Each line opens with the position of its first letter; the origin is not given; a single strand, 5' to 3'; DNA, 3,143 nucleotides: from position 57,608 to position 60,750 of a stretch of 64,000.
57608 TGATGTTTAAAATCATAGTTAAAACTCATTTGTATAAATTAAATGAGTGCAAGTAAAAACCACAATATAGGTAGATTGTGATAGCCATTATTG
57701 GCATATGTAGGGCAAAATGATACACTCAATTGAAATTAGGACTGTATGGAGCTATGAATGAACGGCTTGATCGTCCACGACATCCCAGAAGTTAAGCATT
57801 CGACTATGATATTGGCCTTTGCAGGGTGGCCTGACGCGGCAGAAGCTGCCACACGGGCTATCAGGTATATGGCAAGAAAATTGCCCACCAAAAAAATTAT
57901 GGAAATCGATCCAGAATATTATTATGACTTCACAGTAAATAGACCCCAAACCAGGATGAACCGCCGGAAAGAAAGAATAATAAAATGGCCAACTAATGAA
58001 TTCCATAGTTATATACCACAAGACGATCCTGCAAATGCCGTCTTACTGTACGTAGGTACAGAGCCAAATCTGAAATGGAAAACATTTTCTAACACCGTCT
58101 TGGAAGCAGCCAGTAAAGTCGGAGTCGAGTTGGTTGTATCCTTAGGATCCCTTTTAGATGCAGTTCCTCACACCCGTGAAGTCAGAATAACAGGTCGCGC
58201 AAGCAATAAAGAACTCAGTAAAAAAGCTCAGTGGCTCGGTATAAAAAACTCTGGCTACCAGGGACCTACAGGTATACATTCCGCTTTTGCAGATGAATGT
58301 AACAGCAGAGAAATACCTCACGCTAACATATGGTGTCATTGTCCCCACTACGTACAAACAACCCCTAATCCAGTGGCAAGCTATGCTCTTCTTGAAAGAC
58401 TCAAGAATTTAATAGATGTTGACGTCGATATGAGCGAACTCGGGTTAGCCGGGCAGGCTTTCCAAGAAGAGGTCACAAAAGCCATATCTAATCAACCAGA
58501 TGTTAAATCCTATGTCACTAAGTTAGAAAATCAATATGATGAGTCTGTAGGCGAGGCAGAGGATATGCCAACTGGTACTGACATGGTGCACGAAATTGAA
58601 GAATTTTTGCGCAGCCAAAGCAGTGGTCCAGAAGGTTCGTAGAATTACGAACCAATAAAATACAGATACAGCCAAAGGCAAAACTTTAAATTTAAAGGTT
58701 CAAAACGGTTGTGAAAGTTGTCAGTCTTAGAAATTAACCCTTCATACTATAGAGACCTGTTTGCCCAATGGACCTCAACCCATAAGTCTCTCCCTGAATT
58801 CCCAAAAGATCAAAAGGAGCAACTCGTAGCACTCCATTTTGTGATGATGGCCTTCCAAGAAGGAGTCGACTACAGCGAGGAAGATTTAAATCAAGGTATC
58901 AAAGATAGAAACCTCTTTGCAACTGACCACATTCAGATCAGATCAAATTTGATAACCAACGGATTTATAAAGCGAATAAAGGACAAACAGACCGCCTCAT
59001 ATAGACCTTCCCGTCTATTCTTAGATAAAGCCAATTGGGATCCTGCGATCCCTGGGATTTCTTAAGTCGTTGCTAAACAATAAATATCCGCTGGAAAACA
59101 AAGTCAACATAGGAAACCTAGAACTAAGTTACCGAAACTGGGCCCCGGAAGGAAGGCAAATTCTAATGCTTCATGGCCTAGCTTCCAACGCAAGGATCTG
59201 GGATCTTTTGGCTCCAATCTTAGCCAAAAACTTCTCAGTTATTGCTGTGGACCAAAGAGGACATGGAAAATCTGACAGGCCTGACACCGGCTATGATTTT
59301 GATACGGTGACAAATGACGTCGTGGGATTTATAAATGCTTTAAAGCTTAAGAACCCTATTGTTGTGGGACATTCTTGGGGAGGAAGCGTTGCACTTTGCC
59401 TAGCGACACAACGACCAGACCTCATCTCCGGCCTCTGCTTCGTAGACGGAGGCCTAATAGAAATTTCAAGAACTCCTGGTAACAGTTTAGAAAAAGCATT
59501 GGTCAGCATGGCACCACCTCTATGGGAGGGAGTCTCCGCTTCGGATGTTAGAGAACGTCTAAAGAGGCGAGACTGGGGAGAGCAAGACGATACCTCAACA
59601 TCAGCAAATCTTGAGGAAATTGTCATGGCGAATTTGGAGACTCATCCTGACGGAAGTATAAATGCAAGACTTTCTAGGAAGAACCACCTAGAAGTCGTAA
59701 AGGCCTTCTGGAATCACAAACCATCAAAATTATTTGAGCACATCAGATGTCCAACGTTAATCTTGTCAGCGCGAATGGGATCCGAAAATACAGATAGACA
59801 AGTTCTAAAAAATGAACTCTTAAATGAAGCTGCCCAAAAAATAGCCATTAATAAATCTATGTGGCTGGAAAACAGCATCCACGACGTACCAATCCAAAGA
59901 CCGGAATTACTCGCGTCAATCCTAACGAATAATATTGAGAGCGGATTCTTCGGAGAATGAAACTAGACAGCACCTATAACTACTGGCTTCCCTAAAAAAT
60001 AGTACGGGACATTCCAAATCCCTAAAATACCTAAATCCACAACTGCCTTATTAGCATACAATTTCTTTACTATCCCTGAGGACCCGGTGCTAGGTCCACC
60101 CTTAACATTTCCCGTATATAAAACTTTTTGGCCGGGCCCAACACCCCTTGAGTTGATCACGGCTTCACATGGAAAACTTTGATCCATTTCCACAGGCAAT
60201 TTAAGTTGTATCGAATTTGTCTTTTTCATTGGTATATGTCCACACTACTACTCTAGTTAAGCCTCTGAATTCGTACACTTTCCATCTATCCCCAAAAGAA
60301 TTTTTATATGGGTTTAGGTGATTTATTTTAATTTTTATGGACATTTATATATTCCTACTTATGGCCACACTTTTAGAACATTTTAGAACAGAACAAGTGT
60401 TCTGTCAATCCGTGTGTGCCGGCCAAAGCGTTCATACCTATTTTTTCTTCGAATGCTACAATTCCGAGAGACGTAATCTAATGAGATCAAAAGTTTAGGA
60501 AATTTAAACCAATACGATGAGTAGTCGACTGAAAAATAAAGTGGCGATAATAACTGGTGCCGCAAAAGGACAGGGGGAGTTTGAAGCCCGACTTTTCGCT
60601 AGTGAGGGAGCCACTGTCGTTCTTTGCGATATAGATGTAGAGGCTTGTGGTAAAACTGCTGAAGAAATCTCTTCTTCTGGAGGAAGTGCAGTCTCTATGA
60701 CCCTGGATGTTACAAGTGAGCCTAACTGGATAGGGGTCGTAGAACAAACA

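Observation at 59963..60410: LexA-type SOS box inside a near-consensus promoter aimed at an 88-aa orphan protein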

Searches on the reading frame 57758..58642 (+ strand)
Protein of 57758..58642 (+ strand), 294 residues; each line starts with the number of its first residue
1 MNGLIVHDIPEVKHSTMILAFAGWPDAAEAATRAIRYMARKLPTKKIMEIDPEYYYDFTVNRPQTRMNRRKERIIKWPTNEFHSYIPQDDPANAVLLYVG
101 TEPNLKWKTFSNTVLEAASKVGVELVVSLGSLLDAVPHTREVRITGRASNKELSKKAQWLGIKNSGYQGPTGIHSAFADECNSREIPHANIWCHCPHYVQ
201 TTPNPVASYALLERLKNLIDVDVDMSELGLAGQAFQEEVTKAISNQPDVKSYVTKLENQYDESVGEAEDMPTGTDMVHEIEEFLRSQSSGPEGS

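Call 8: search_protein_families(library=pfam, proteins=[window:57758-58642:+], max_evalue=0.01)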
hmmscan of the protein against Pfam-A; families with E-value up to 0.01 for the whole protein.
window:57758-58642:+ (294 aa): 1 family
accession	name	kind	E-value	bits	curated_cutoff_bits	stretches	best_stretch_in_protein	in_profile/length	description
PF09754.15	PAC2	-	2.7e-50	171.6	25.8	1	20-241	1-213/215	PAC2 family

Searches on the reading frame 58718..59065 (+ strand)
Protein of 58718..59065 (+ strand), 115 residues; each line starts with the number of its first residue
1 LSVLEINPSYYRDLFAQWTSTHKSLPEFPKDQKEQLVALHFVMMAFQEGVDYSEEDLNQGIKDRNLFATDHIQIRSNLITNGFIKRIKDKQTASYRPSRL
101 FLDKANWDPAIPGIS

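Call 8: search_protein_families(library=pfam, proteins=[window:58718-59065:+], max_evalue=0.01)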
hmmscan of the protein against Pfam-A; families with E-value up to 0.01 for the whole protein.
window:58718-59065:+ (115 aa): 1 family
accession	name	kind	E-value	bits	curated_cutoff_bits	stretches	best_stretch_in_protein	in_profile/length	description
PF09860.14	DUF2087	-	4.4e-11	43.2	22.4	1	25-91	2-65/69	Uncharacterized protein conserved in bacteria (DUF2087)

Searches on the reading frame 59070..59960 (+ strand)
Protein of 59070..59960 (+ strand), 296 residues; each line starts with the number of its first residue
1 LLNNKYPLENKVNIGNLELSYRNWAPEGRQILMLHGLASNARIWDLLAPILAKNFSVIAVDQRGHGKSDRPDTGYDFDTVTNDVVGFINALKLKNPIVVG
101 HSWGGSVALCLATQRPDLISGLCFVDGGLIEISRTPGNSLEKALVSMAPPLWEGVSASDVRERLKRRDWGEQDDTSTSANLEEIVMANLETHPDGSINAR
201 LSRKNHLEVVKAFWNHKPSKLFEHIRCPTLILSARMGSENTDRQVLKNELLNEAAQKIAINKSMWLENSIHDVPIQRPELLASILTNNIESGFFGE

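Call 8: search_protein_families(library=pfam, proteins=[window:59070-59960:+], max_evalue=0.01)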
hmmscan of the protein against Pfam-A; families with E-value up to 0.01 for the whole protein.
window:59070-59960:+ (296 aa): 5 families
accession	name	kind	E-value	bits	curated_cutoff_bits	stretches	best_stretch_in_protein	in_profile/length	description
PF00561.26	Abhydrolase_1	-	2.4e-23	83.5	25.8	1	31-139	3-119/245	alpha/beta hydrolase fold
PF12697.13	Abhydrolase_6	-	3.4e-23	83.9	26.3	1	31-282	1-215/217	Alpha/beta hydrolase family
PF12146.15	Hydrolase_4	-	7.3e-16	58.6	27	1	30-169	6-140/239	Serine aminopeptidase, S33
PF00756.26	Esterase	-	0.00022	21.5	22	1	75-118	94-139/251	Putative esterase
PF07819.20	PGAP1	-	0.0075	16.5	24.3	0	97-114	94-111/233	PGAP1-like alpha/beta domain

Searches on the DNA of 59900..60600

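Call 78: search_rna_families(source=window, start=59900, end=60600, threshold=evalue, max_evalue=1)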
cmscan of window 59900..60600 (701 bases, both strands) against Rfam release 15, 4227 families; matches with E-value up to 1: 0.
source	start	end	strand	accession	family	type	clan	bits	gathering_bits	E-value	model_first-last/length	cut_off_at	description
